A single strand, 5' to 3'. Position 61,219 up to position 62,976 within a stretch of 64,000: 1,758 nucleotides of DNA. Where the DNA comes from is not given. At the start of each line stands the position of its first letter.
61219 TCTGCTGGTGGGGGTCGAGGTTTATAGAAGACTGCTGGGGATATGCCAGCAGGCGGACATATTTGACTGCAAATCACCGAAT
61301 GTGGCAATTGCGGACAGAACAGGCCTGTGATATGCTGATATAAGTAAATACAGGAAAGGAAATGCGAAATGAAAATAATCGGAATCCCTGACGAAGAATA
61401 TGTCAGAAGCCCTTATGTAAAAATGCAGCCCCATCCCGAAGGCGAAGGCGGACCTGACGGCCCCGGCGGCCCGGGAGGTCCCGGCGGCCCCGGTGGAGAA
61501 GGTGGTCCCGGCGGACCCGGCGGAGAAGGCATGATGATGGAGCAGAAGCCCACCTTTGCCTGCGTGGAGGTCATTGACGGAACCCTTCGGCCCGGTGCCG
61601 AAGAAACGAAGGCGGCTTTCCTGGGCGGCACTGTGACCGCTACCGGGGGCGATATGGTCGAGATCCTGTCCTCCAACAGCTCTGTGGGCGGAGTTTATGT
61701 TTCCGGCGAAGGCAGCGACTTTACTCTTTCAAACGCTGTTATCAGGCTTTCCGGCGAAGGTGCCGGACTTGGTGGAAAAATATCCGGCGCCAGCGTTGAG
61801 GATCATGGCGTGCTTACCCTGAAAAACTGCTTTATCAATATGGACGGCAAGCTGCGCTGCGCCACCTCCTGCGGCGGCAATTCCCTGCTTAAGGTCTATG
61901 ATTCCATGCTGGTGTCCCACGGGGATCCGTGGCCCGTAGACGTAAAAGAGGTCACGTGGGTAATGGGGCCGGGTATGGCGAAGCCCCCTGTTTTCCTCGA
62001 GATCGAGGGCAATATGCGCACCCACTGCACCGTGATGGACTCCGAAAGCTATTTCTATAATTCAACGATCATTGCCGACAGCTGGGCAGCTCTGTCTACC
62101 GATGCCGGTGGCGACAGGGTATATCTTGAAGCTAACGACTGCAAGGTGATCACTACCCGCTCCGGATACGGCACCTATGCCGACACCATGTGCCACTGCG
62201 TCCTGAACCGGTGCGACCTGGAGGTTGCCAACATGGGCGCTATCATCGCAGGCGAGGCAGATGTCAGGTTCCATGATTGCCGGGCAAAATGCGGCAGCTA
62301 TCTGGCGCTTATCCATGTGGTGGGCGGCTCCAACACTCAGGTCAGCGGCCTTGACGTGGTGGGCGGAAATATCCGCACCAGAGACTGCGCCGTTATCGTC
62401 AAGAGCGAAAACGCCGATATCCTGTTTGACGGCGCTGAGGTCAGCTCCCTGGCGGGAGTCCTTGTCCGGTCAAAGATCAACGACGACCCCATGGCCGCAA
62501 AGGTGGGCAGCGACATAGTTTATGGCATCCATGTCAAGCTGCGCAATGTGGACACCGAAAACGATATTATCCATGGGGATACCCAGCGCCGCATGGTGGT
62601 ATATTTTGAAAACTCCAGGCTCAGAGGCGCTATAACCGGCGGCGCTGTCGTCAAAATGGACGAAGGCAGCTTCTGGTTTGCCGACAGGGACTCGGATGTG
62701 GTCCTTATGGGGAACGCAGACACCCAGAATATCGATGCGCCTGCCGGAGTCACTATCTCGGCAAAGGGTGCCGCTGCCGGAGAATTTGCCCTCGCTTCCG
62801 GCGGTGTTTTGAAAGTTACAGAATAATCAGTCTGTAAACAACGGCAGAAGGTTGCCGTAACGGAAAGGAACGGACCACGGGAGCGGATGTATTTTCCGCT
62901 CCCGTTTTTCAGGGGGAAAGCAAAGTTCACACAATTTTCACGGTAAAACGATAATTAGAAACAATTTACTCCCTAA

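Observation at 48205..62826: Dispersed paralogous family of beta-helix proteins without signal peptides, carrying Met/Gly/Pro cassettes; three members within 15 kb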

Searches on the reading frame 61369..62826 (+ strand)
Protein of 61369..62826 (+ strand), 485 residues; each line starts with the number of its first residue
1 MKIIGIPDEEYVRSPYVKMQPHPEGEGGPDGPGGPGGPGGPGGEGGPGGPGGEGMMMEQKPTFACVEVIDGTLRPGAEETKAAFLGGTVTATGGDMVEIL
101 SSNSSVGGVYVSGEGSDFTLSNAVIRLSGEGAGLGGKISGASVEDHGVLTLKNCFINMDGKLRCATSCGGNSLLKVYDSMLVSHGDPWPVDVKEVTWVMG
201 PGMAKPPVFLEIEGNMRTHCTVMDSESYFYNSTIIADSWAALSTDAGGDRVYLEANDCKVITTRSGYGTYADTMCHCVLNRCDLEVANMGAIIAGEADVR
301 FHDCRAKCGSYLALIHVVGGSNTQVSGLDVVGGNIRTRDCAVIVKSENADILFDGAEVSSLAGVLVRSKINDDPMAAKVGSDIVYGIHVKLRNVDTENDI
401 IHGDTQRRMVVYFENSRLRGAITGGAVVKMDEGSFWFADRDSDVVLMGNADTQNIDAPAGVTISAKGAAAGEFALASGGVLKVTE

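Call 5: search_protein_families(library=ncbifam, proteins=[window:61369-62826:+], max_evalue=1)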
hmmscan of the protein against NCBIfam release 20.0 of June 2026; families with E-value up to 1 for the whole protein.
window:61369-62826:+ (485 aa): 1 family
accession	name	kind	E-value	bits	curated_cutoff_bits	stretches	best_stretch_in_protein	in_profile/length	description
TIGR04246.1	nitrous_NosZ_Gp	equivalog_domain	0.032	12.5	625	1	341-405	468-527/578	Sec-dependent nitrous-oxide reductase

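Call 7: search_protein_families(library=pfam, proteins=[window:61369-62826:+], max_evalue=1)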
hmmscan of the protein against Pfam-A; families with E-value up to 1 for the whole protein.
window:61369-62826:+ (485 aa): 0 families

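Call 24: find_homologous_proteins(query=window:61540-62823:+)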
Query window:61540-62823:+ (428 aa): 286 proteins with E <= 0.001 among 8000 candidates; the best 120 are listed.
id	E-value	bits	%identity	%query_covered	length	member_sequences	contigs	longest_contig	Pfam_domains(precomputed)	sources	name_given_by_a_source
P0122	1.7e-251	853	87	100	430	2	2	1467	-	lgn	-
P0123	1.1e-178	613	66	100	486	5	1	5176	-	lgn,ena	-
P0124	3.5e-176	604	66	99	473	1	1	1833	-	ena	-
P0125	9.2e-173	593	65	100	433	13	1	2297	-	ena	-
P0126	1.1e-170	586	64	100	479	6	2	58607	-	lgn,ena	-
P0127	2.1e-170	585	65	99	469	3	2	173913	-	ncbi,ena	-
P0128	3.4e-170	585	65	99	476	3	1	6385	-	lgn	-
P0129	1.2e-169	583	65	99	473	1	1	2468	-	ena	-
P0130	1.3e-169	583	64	99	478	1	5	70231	-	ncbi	-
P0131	1.7e-169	582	62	99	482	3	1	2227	-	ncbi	-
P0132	1.9e-169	582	65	100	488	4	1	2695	-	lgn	-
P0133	6.5e-169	581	62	99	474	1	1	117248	-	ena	-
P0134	8.6e-169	580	64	100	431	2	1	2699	-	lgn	-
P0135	1.7e-167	576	63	100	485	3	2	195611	-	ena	-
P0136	1.7e-167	576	64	100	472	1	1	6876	-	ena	-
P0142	2.0e-166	572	63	99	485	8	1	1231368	-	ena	-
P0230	3.7e-100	354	46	90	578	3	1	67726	-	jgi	jgi:hypothetical protein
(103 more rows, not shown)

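Call 42: find_encoding_contigs(protein=P0142, flank=8000, max_places=2)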
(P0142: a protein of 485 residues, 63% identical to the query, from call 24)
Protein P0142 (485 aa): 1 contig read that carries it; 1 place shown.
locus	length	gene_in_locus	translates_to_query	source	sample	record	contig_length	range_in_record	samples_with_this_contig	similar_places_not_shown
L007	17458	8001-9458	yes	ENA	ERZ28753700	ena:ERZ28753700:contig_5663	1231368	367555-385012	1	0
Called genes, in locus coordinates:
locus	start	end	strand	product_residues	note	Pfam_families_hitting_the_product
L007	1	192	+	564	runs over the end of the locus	-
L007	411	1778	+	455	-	PF01554:MatE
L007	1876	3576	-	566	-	PF12838:Fer4_7 (weak), PF13187:Fer4_9 (weak), PF13237:Fer4_10 (weak), PF14697:Fer4_21 (weak), PF00890:FAD_binding_2, PF01266:DAO, PF12831:FAD_oxidored, PF13450:NAD_binding_8, +6 more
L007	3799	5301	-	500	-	-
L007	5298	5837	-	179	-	PF04542:Sigma70_r2, PF08281:Sigma70_r4_2, PF04545:Sigma70_r4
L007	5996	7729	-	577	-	-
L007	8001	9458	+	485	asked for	-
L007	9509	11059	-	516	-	PF13556:HTH_30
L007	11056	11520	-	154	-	PF00583:Acetyltransf_1, PF13527:Acetyltransf_9 (weak), PF13673:Acetyltransf_10, PF13508:Acetyltransf_7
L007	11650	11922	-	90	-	PF08765:Mor (weak)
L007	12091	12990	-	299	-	PF00892:EamA, PF03151:TPT, PF00892:EamA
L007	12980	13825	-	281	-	PF02311:AraC_binding, PF07883:Cupin_2 (weak), PF00165:HTH_AraC (faint), PF12833:HTH_18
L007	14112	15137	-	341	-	-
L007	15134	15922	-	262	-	PF13577:SnoaL_4 (weak)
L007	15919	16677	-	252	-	PF13577:SnoaL_4 (weak)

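Call 43: find_encoding_contigs(protein=P0230, flank=8000, max_places=2)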
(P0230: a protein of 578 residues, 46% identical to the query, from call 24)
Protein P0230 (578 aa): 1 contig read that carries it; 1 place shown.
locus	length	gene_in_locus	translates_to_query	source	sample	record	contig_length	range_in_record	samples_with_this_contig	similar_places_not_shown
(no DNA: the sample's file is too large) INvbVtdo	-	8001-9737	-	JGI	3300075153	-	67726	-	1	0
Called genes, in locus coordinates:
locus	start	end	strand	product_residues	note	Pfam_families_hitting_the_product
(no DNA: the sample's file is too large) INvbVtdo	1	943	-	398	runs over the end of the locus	PF04015:DUF362, PF00037:Fer4 (faint), PF13237:Fer4_10 (weak), PF14697:Fer4_21 (faint)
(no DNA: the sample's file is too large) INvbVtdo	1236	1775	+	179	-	-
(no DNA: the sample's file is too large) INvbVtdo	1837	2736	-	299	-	PF01564:Spermine_synth, PF05430:Methyltransf_30 (weak)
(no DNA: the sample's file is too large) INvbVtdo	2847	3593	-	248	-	PF01643:Acyl-ACP_TE, PF20791:Acyl-ACP_TE_C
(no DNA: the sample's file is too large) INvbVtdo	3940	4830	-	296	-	PF13577:SnoaL_4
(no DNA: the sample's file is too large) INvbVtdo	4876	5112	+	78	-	-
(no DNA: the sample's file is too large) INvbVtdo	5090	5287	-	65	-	-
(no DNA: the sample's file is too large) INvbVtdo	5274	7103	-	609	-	PF00425:Chorismate_bind, PF01063:Aminotran_4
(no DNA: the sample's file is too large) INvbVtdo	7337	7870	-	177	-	PF13291:ACT_4 (faint), PF13740:ACT_6, PF22629:ACT_AHAS_ss (faint), PF01842:ACT (weak)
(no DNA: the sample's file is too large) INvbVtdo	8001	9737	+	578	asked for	-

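Call 66: predict_structure(alignment_id=A2)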
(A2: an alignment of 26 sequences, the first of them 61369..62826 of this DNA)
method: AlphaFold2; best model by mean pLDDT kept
length: 485 residues; sequences in the alignment: 26
mean_pLDDT: 87.1   pTM: 0.87
mean pLDDT of the five models: 87.1, 86.9, 85.5, 85.2, 84.8
residues with pLDDT >= 90: 331; 70-90: 89; 50-70: 21; < 50: 44
segments of 3 or more residues with pLDDT < 50: 22-57, 195-202
pLDDT, mean of each block of 10 residues (from residue 1): 88 80 38 30 28 43 94 91 96 98 95 97 95 87 98 96 92 98 77 49 66 87 96 93 87 98 94 95 97 95 98 86 91 98 95 98 96 77 88 98 93 98 98 97 95 95 96 96 96
secondary structure, 60 per line:
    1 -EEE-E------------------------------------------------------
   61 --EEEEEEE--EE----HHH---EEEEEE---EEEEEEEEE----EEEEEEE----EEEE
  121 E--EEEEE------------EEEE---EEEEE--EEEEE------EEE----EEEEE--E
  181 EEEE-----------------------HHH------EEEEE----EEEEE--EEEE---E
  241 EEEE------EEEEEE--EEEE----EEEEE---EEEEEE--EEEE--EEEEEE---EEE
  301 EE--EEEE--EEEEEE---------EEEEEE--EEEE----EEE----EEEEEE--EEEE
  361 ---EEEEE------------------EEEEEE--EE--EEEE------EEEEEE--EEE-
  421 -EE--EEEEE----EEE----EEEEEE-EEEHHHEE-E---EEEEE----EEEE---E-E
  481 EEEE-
elements in order: E2-4 E63-69 E84-89 E93-101 E106-112 E117-121 E124-128 E141-144 E148-152 E155-159 E166-168 E173-177 E180-184 E217-221 E226-230 E233-236 E240-244 E251-256 E259-262 E267-271 E275-280 E283-286 E289-294 E298-302 E305-308 E311-316 E326-331 E334-337 E342-344 E349-354 E357-360 E364-368 E387-392 E399-402 E409-414 E417-419 E426-430 E435-437 E442-447 E449-451 E462-466 E471-474 E480-484
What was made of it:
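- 61369..62826 (+): P4, 485 aa. Type A2 beta-helix protein. AlphaFold pLDDT 87.1 (call 66).
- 61369..61428 (+): Conserved N-terminal strand motif of P4 (aa 1-20; I.G(I/V)P…Y.R.PY.K), predicted to dock on the helix body. pLDDT 80-88 with a beta-strand at residues 2-4 (call 66).
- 61432..61539 (+): P4 cassette and disordered tether (aa 22-57). pLDDT <50 (call 66).
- On Collagen-like (Gly-X-Y) triple-helix proteins: The P4 cassette is predicted disordered (call 66).
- Disordered in the P4 model, with the N-terminal strand confidently placed (call 66). In P4 a tethered N-terminal strand docks on the body (call 66).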

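Call 71: fold_search(model_id=the predicted structure, library=pdb)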
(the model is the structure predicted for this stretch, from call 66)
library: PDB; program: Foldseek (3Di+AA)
matches with E <= 10: 297; with E <= 0.001: 0
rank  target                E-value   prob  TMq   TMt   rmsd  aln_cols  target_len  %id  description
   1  4ozy                  5.8e-03  0.98  0.32  0.35  11.7       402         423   13  Crystal Structure of the periplasmic alginate epimerase AlgG T265N mutant (released 2015-03-04)
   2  7w1c_C                1.0e-02  0.75  0.23  0.18  12.8       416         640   13  Crystal structure of Klebsiella pneumoniae K1 capsule-specific polysaccharide lyase in a P1 crystal form (released 2022-05-18)
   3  7xz7_A                1.3e-02  0.94  0.30  0.32  12.6       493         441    9  Mutant (D137A) of the N-terminal domain of fucoidan lyase FdlA (released 2022-09-28)
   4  7w1c_A                1.4e-02  0.60  0.22  0.18  14.1       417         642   12  Crystal structure of Klebsiella pneumoniae K1 capsule-specific polysaccharide lyase in a P1 crystal form (released 2022-05-18)
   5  7xzc_A                1.7e-02  0.60  0.25  0.26  12.4       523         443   10  Mutant (R240A) of the N-terminal domain of fucoidan lyase FdlA (released 2022-09-28)
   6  7xzf_A                2.1e-02  0.92  0.33  0.35  10.7       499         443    9  Wild type of the N-terminal domain of fucoidan lyase FdlA (released 2022-09-28)
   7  7w1c_D                2.1e-02  0.57  0.22  0.18  13.6       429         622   13  Crystal structure of Klebsiella pneumoniae K1 capsule-specific polysaccharide lyase in a P1 crystal form (released 2022-05-18)
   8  9i4f_A                2.3e-02  0.60  0.28  0.24  13.3       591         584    9  Blood Type B-converting alpha-1,3-galactosidase PpaGal from Pedobacter panaciterrae in its apo form (released 2025-03-12)
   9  7w1c_E                2.9e-02  0.35  0.20  0.16  13.6       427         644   12  Crystal structure of Klebsiella pneumoniae K1 capsule-specific polysaccharide lyase in a P1 crystal form (released 2022-05-18)
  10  7xzd_A                3.2e-02  0.77  0.28  0.30  12.2       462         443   10  Mutant (F179A) of the N-terminal domain of fucoidan lyase FdlA (released 2022-09-28)
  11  1dab                  3.9e-02  0.94  0.36  0.33  11.7       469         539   10  The Structure of Bordetella Pertussis Virulence Factor P.69 Pertactin (released 1999-12-15)
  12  7xz8                  3.9e-02  0.41  0.26  0.27  12.4       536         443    8  Mutant (K141A) of the N-terminal domain of fucoidan lyase FdlA (released 2022-09-28)
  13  8bke_AAA              4.1e-02  0.44  0.21  0.23  12.1       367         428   12  Crystal structure of the Klebsiella phage KP34p57 capsular depolymerase (released 2023-08-30)
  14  7jwf_B                4.1e-02  0.44  0.26  0.22  14.1       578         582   10  Crystal structure of PdGH110B D344N in complex with alpha-(1,3)-galactobiose (released 2020-11-04)
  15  7w1c_B                4.1e-02  0.35  0.22  0.18  13.4       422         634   12  Crystal structure of Klebsiella pneumoniae K1 capsule-specific polysaccharide lyase in a P1 crystal form (released 2022-05-18)
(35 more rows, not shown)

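Call 77: search_solved_structures(query=A2, max_evalue=10)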
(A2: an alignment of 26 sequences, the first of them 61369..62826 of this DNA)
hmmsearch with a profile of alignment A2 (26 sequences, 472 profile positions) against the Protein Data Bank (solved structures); distinct sequences matched with E-value up to 10: 1.
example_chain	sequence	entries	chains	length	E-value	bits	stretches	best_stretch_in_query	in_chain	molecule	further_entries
3tfh_A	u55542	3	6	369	1.5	10.6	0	368-435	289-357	GcvT-like Aminomethyltransferase protein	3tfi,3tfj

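Call 86: search_protein_families(library=phrogs, proteins=[window:61369-62826:+], max_evalue=0.01)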
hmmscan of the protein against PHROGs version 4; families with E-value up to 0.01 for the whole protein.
window:61369-62826:+ (485 aa): 0 families
